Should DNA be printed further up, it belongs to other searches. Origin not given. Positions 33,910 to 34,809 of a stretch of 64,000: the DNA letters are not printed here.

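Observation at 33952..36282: Tandem secreted paralogs built from an uncharacterised module of about 200 aa (1 copy and 2 copies) with a dockerin-like Cys tail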

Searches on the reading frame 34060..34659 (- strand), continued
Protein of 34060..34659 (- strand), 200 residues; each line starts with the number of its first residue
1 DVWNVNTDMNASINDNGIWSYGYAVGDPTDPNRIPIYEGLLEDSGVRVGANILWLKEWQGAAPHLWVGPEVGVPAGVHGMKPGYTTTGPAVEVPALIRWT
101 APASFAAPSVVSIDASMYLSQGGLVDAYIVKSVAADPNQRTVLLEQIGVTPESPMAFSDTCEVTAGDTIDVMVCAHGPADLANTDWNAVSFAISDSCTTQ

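Call 69: search_protein_families(library=pfam, proteins=[P0017, P0018, P0023, P0028, P0046, P0051, P0098], max_evalue=0.0001)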
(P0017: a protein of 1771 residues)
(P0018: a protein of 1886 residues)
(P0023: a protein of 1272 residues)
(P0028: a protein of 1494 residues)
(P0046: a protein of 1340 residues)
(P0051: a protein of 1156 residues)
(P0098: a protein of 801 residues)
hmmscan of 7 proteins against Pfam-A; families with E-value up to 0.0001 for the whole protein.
P0017 (1771 aa): 6 families
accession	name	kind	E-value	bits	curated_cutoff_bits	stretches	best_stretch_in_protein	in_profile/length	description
PF13927.12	Ig_3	-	7.3e-62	206.3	30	6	797-864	2-78/78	Immunoglobulin domain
PF07679.22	I-set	-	2.2e-53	178.7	23.7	5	1457-1533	1-86/90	Immunoglobulin I-set domain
PF00047.31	ig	-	9.3e-23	80.8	21.8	0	806-871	3-79/81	Immunoglobulin domain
PF13895.12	Ig_2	-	1.1e-21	77.3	27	0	1470-1532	13-74/79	Immunoglobulin domain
PF07686.23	V-set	-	7.5e-15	55.5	26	0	1383-1450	41-108/109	Immunoglobulin V-set domain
PF19081.6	Ig_7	-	9.3e-07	29.5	27.3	0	1382-1451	14-81/84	Ig-like domain CHU_C associated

P0018 (1886 aa): 1 family
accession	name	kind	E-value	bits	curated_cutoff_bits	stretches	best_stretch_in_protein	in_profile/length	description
PF13004.13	BACON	-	1.8e-13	50.7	25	0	268-315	6-60/61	Putative binding domain, N-terminal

P0023 (1272 aa): 6 families
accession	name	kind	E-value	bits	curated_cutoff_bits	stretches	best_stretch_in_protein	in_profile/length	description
PF09118.17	GO-like_E_set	-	1.2e-16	61.3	25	1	1158-1244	1-90/100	Galactose oxidase-like, Early set domain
PF07250.17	Glyoxal_oxid_N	-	1.2e-12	48.1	37.5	1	859-1018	64-218/243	Glyoxal oxidase N-terminus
PF13964.12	Kelch_6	-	2.9e-12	46.6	25.3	0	864-909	3-47/50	Kelch motif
PF07646.21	Kelch_2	-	2e-06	27.9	21.3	0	870-906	9-45/48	Kelch motif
PF13418.12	Kelch_4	-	1.8e-05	25.1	21.6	0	864-908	5-47/49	Galactose oxidase, central domain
PF24981.1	Beta-prop_ATRN-LZTR1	-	5.1e-05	23.1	50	0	995-1079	129-220/289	Attractin/LZTR1 beta-propeller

P0028 (1494 aa): 6 families
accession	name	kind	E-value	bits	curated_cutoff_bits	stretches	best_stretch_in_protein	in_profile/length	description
PF13620.12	CarboxypepD_reg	-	2.1e-72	239.9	32.3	6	591-666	2-81/82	Carboxypeptidase regulatory-like domain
PF13715.12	CarbopepD_reg_2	-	8.1e-61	202.5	32.2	5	591-666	1-76/88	CarboxypepD_reg-like domain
PF08308.17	PEGA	-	3.8e-17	62.4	20.8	0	629-666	29-67/71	PEGA domain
PF25020.1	TTR_TEN1-4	-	2.7e-13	50.1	27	0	221-296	3-79/86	Teneurin TTR-like domain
PF15976.11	CooC_C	-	5.7e-13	49.1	29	0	961-1005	27-69/93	CS1-pili formation C-terminal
PF12985.13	DUF3869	-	6.7e-06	26.7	24.5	0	1032-1093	9-70/85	Domain of unknown function (DUF3869)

P0046 (1340 aa): 4 families
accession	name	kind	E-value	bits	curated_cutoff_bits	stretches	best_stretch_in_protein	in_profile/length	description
PF13517.12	FG-GAP_3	-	1.4e-32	112.5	26.9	4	269-327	1-61/61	FG-GAP-like repeat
PF13385.13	Laminin_G_3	-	1.8e-21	77.3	27.6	1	1179-1335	1-151/151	Concanavalin A-like lectin/glucanases superfamily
PF07593.17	UnbV_ASPIC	-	2.4e-15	56.6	23.4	1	607-672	1-67/68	ASPIC and UnbV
PF01839.29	FG-GAP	-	2.9e-07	30.7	22.1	0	441-457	6-22/37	FG-GAP repeat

P0051 (1156 aa): 5 families
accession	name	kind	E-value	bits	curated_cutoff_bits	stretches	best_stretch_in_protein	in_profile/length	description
PF13385.13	Laminin_G_3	-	1e-77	259.9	27.6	3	515-682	1-151/151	Concanavalin A-like lectin/glucanases superfamily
PF02210.31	Laminin_G_2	-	6.4e-08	33.6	22.9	0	584-655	27-107/126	Laminin G domain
PF17210.9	SdrD_B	-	1.6e-06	28.7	29.7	1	1078-1138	17-78/112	SdrD B-like domain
PF13620.12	CarboxypepD_reg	-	4.9e-06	27.2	32.3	1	1072-1151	1-80/82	Carboxypeptidase regulatory-like domain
PF02973.23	Sialidase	-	2.4e-05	24.4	26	0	387-456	118-185/189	Sialidase, N-terminal domain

P0098 (801 aa): 6 families
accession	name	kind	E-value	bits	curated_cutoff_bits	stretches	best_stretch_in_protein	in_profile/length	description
PF03781.23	FGE-sulfatase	-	1.2e-47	163.1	23.3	1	551-795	4-254/255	Sulfatase-modifying factor enzyme 1-like domain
PF13927.12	Ig_3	-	5.2e-41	139.4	30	3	300-374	1-78/78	Immunoglobulin domain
PF07679.22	I-set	-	4.2e-40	136.1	23.7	3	301-382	1-85/90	Immunoglobulin I-set domain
PF13895.12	Ig_2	-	4.2e-15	56.2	27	1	301-388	2-79/79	Immunoglobulin domain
PF07686.23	V-set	-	3.3e-09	37.3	26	0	236-286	43-99/109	Immunoglobulin V-set domain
PF00047.31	ig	-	4.8e-07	30.4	21.8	0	406-469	7-75/81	Immunoglobulin domain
